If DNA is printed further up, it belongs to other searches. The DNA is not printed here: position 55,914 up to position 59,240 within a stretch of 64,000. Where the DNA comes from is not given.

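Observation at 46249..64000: About 18 kb cell-envelope island: large enzymes and beta-propellers with either CuAO-N-type repeats or dockerins, consistent with a non-cellulolytic cohesin-dockerin surface assembly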

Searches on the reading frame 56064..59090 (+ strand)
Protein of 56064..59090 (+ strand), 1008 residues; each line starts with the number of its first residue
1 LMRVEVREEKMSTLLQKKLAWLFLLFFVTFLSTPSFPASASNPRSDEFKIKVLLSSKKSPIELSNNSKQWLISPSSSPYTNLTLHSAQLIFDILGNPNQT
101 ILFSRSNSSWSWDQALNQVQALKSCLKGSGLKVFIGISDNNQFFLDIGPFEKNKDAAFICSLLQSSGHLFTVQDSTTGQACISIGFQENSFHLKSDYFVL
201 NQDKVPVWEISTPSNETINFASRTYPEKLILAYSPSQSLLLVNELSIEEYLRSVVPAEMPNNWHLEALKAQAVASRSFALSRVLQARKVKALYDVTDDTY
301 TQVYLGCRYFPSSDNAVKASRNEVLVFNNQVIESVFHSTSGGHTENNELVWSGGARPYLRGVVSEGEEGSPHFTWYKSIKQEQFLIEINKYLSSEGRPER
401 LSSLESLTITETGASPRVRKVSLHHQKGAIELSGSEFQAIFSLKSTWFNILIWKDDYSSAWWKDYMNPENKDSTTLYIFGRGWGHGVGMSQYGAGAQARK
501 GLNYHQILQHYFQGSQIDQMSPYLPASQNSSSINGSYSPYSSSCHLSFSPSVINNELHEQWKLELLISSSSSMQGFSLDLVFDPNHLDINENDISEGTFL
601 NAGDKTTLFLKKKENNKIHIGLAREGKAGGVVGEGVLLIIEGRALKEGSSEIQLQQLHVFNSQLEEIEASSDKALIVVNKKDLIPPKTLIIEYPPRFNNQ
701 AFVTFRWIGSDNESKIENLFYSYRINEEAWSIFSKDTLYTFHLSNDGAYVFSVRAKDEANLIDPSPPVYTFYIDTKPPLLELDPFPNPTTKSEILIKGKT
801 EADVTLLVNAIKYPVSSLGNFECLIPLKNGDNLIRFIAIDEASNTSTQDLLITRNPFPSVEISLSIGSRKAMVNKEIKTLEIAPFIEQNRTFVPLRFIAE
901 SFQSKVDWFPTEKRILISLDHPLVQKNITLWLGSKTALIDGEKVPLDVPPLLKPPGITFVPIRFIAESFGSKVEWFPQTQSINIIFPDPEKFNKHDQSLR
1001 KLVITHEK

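Call 3: search_protein_families(library=pfam, proteins=[window:56064-59090:+], max_evalue=0.01)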
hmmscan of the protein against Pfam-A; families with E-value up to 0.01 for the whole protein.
window:56064-59090:+ (1008 aa): 4 families
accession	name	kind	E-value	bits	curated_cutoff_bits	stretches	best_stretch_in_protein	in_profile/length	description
PF07833.16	Cu_amine_oxidN1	-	1.2e-41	141.5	24.2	2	873-984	2-108/108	Copper amine oxidase N-terminal domain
PF08486.15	SpoIID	-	1e-24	87.4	23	1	237-327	3-97/97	Stage II sporulation protein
PF09136.16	Glucodextran_B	-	1.5e-06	28.5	27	1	789-854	14-81/83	Glucodextranase, domain B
PF07495.19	Y_Y_Y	-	0.0038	17.5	26.6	1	717-760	6-51/65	Y_Y_Y domain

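Call 11: find_homologous_proteins(query=window:56094-59090:+, max_evalue=0.00001)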
Query window:56094-59090:+ (998 aa): 2313 proteins with E <= 0.00001 among 8000 candidates; the best 120 are listed.
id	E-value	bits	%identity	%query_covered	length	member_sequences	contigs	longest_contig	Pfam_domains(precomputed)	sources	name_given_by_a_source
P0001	0.0e+0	2263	100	100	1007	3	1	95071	PF08486.16,PF07833.17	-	-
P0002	0.0e+0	1917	83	100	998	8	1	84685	PF08486.16,PF07833.17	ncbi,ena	-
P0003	0.0e+0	1770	78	98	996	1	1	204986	PF08486.16,PF07833.17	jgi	jgi:stage II sporulation protein D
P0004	0.0e+0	1682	74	100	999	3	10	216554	PF08486.16,PF07833.17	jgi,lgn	jgi:stage II sporulation protein D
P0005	0.0e+0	1137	52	98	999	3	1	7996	PF08486.16,PF09136.17,PF07833.17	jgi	jgi:stage II sporulation protein D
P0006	0.0e+0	1098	51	98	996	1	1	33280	PF08486.16,PF07833.17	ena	-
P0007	0.0e+0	1077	51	96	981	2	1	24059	PF07495.20,PF08486.16,PF07833.17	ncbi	-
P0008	4.8e-231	787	45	87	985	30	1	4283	PF07495.20,PF08486.16,PF07833.17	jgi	-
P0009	6.9e-229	780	42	97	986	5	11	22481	PF07495.20,PF08486.16,PF07833.17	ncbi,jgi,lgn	-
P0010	1.4e-226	773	42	98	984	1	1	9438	PF07495.20,PF08486.16,PF07833.17,PF19077.7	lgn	-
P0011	3.7e-210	718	42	89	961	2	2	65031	PF08486.16,PF09136.17,PF07833.17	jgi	-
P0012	2.8e-207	709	39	97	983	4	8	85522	PF08486.16,PF09136.17,PF07833.17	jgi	-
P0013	4.3e-206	705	42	87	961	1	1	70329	PF08486.16,PF09136.17,PF07833.17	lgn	-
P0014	6.7e-206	704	42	87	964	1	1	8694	PF08486.16,PF07833.17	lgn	-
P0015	7.7e-204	697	39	97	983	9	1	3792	PF07495.20,PF08486.16,PF09136.17,PF07833.17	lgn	-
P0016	5.3e-203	695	38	97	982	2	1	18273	PF08486.16,PF09136.17,PF07833.17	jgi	-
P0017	9.5e-202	691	40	97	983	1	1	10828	PF08486.16,PF09136.17,PF07833.17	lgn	-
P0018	2.6e-201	689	38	98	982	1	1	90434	PF07495.20,PF08486.16,PF09136.17,PF07833.17,PF19077.7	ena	-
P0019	7.2e-197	674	40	88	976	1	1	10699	PF08486.16,PF09136.17,PF07833.17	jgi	jgi:stage II sporulation protein D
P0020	6.7e-178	612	35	97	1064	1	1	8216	PF08486.16,PF07833.17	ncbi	-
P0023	2.5e-48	183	29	29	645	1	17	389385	PF08486.16,PF08239.18,PF07833.17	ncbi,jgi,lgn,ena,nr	ncbi:MAG: SpoIID/LytB domain-containing protein [Clostridiales bacterium]|nr:SpoIID/LytB domain-cont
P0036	4.8e-41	159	28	30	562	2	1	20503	PF08486.16,PF07833.17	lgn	-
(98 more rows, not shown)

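Call 27: find_related_loci(query=A2, collection=genome_contigs, flank=10000)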
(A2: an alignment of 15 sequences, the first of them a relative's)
Query A2 (1007 aa) in genome_contigs; peptide patterns used: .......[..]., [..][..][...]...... (x = any residue, [..] = any of these).
227 stretches matched a pattern; 209 encode a relative of the query (tblastn E <= 1e-3); the best 80 are kept; 78 distinct loci.
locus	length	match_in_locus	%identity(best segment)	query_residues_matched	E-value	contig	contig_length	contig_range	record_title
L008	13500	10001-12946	42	1-989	0e+0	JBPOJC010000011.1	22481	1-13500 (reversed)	MAG: Caldisericota bacterium isolate MAG_4091 c_000000608790, whole genome shotgun sequence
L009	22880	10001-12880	38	18-987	0e+0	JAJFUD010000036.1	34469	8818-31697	MAG: bacterium isolate bin.371 k141_1561337, whole genome shotgun sequence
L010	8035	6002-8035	48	9-687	0e+0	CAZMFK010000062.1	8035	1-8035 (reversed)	MAG TPA_asm: uncultured Caldisericota bacterium isolate SRP241326_co1_77 genome assembly, contig: NODE_11280_length_8035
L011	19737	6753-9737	50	2-1006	0e+0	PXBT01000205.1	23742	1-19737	MAG: Caldiserica bacterium isolate T3Sed10_260 T3-Sed10-C3502, whole genome shotgun sequence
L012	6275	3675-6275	40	23-888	0e+0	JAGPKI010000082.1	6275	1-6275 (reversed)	MAG: Caldisericia bacterium isolate Gw_SlDig_bin_87 Gw_SlDig_27187_length_6275_cov_32.623292, whole genome shotgun seque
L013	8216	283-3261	35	16-986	0e+0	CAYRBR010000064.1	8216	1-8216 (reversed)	MAG TPA_asm: uncultured Caldisericota bacterium isolate binchicken_co42_481 genome assembly, contig: NODE_15488_length_8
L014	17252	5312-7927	39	138-988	2e-168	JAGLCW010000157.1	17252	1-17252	MAG: Caldisericia bacterium isolate SW_4_17 ROV167.bin.17.fa_157, whole genome shotgun sequence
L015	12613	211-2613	40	213-986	6e-169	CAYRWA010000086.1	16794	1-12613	MAG TPA_asm: uncultured Caldisericota bacterium isolate SRP067234_co1_319 genome assembly, contig: k99_985390, whole gen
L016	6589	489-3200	37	112-986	9e-170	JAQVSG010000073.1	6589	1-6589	MAG: Caldisericia bacterium isolate STF1_269 NODE_43227_length_6589_cov_5.981585_Sandtown_F1, whole genome shotgun seque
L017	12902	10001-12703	35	118-993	2e-163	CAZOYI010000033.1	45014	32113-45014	MAG TPA_asm: uncultured Caldisericota bacterium isolate SRP067234_co1_130 genome assembly, contig: k99_252901, whole gen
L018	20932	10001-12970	35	18-988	3e-163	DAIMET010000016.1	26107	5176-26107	MAG TPA_asm: Calditrichota bacterium isolate CTOTU18381 NODE_1151_length_26107_cov_8.993858, whole genome shotgun sequen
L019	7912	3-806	57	722-989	2e-93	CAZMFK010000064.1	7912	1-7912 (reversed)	MAG TPA_asm: uncultured Caldisericota bacterium isolate SRP241326_co1_77 genome assembly, contig: NODE_11500_length_7912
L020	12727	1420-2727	36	562-986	1e-67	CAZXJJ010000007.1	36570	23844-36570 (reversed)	MAG TPA_asm: uncultured Caldisericota bacterium isolate binchicken_co40_29 genome assembly, contig: NODE_828_length_3657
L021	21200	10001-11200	35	131-518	2e-59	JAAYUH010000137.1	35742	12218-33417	MAG: bacterium isolate AS27yjCOA_142 107703_AS27, whole genome shotgun sequence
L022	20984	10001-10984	39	214-520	3e-59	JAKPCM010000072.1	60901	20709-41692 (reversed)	MAG: Caldisericota bacterium isolate JPMR_maxbin.020 k141_752809, whole genome shotgun sequence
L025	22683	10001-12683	34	127-985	9e-53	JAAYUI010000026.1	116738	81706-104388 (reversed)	MAG: Caldisericales bacterium isolate AS27yjCOA_144 164047_AS27, whole genome shotgun sequence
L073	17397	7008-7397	37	819-987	2e-19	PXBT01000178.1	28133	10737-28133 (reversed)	MAG: Caldiserica bacterium isolate T3Sed10_260 T3-Sed10-C2442, whole genome shotgun sequence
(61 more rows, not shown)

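Call 44: search_protein_families(library=ncbifam, proteins=[window:56094-59090:+], max_evalue=0.01)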
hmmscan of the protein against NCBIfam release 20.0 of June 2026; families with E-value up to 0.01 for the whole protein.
window:56094-59090:+ (998 aa): 3 families
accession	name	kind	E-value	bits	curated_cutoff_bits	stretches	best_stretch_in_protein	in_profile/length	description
TIGR02669.1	SpoIID_LytB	domain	1.4e-65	221.9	83.3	1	231-508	2-269/270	SpoIID/LytB domain-containing protein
TIGR02870.1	spore_II_D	equivalog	1.6e-51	175.5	234.75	2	232-445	69-292/338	stage II sporulation protein D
NF047446.1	barrel_OmpL47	domain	0.00025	21.5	40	0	699-750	11-56/68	OmpL47-type beta-barrel domain-containing protein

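Call 77: list_cluster_members(proteins=[P0002, P0007, P0009, P0020, P0124, P0125, P0133, P0134])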
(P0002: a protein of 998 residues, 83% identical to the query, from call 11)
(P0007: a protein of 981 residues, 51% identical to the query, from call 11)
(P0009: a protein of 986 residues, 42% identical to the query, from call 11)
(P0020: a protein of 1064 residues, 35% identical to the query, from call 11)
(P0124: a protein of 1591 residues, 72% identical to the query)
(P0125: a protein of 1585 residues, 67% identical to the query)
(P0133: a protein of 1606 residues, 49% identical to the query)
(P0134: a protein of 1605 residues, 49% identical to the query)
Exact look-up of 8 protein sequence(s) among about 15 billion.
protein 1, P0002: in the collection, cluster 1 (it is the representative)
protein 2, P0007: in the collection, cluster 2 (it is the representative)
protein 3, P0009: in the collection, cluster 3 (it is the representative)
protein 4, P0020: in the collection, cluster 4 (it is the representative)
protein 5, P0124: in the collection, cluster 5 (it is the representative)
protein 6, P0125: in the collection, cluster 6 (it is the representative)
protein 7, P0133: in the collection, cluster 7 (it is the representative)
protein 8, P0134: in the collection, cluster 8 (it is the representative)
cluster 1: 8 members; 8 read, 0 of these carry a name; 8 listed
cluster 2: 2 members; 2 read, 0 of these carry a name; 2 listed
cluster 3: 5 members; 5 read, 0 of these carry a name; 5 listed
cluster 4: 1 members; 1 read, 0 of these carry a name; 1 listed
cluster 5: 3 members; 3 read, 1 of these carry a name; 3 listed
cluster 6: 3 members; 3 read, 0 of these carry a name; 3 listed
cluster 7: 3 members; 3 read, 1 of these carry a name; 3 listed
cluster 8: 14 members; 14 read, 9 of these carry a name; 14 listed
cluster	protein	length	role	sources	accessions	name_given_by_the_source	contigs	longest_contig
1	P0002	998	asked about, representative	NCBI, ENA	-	-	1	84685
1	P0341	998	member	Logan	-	-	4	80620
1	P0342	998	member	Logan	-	-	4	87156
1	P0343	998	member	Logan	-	-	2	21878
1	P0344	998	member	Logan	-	-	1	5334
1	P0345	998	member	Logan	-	-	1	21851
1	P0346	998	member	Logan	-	-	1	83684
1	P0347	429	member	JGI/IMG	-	-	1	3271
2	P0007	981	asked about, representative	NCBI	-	-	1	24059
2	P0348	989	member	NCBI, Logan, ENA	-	-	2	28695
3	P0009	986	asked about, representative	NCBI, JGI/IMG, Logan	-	-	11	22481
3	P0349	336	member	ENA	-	-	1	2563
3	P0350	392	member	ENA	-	-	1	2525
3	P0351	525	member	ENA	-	-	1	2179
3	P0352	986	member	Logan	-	-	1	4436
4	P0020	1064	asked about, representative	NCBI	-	-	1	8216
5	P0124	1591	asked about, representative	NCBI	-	-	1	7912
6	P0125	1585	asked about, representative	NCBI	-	-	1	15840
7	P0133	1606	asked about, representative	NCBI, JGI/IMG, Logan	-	-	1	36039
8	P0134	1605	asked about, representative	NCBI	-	-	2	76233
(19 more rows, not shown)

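Call 82: search_protein_families(library=pfam, proteins=[L020:1288-2733:+, L020:2737-5844:+, L020:512-1219:+, L025:9437-11068:+, L025:11088-12692:+, L025:6053-9031:+], max_evalue=0.001)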
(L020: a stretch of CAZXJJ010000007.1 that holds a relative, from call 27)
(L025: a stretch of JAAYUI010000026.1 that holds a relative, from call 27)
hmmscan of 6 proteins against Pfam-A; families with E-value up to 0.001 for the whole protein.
L020:1288-2733:+ (482 aa): 8 families
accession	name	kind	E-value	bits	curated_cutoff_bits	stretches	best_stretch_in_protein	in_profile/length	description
PF07833.16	Cu_amine_oxidN1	-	1.1e-49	167.3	24.2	2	364-477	1-108/108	Copper amine oxidase N-terminal domain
PF09136.16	Glucodextran_B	-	1.6e-12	47.6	27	1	269-348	1-81/83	Glucodextranase, domain B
PF19077.6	Big_13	-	7.9e-11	42.8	27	1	232-265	68-101/102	Bacterial Ig-like domain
PF07495.19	Y_Y_Y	-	1.8e-08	34.6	26.6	1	207-266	4-64/65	Y_Y_Y domain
PF13750.12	Big_3_3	-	4.4e-07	30.1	27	0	231-277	7-56/157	Bacterial Ig-like domain (group 3)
PF17936.7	Big_6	-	1.1e-06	29.2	27.6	0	278-342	6-76/83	Bacterial Ig domain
PF16389.11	DUF4998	-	0.00033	20.7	29.1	0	227-261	72-106/199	Domain of unknown function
PF13754.12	Big_3_4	-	0.00067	20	27.3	0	233-273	28-68/106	Domain of unknown function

L020:2737-5844:+ (1036 aa): 5 families
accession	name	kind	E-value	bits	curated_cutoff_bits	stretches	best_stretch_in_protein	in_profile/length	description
PF13570.13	Beta-prop_ACSF4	-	5.5e-31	108.6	133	3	317-421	18-124/329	Beta-alanine-activating enzyme, beta-propeller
PF13360.13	PQQ_2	-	3.6e-26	92.7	27.6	2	69-278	19-212/233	Outer membrane protein assembly factor BamB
PF01011.28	PQQ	-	2e-11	43.8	26.7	0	125-167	49-86/595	Glucose/ethanol/alcohol dehydrogenase, beta-propeller domain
PF00404.24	Dockerin_1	-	2.1e-08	34.6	22.9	1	977-1028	1-53/57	Dockerin type I domain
PF00963.24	Cohesin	-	2.4e-07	31.5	24.1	1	849-941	11-106/139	Cohesin domain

L020:512-1219:+ (236 aa): 1 family
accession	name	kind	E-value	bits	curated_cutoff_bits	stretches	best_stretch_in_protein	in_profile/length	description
PF01168.26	Ala_racemase_N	-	4.3e-14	53.2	24.1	1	19-229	4-213/220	Alanine racemase, N-terminal domain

L025:9437-11068:+ (544 aa): 1 family
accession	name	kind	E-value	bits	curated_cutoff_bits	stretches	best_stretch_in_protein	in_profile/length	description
PF08486.15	SpoIID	-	1.6e-28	99.6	23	1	285-375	2-97/97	Stage II sporulation protein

L025:11088-12692:+ (535 aa): 2 families
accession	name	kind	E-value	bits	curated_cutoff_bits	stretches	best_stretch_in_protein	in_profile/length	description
PF07833.16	Cu_amine_oxidN1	-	1.9e-24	86.2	24.2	2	471-530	51-108/108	Copper amine oxidase N-terminal domain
PF09136.16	Glucodextran_B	-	1.5e-11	44.5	27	1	347-397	31-81/83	Glucodextranase, domain B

L025:6053-9031:+ (993 aa): 4 families
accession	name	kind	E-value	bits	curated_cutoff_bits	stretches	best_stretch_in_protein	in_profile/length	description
PF00082.27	Peptidase_S8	-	3.4e-58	197.7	21.8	1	149-555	1-288/288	Subtilase family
PF02225.27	PA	-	1.2e-16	61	23.9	1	358-441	1-95/95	PA domain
PF07833.16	Cu_amine_oxidN1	-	1.1e-06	29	24.2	1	921-985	36-101/108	Copper amine oxidase N-terminal domain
PF09136.16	Glucodextran_B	-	6.4e-05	23.2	27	1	801-872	19-79/83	Glucodextranase, domain B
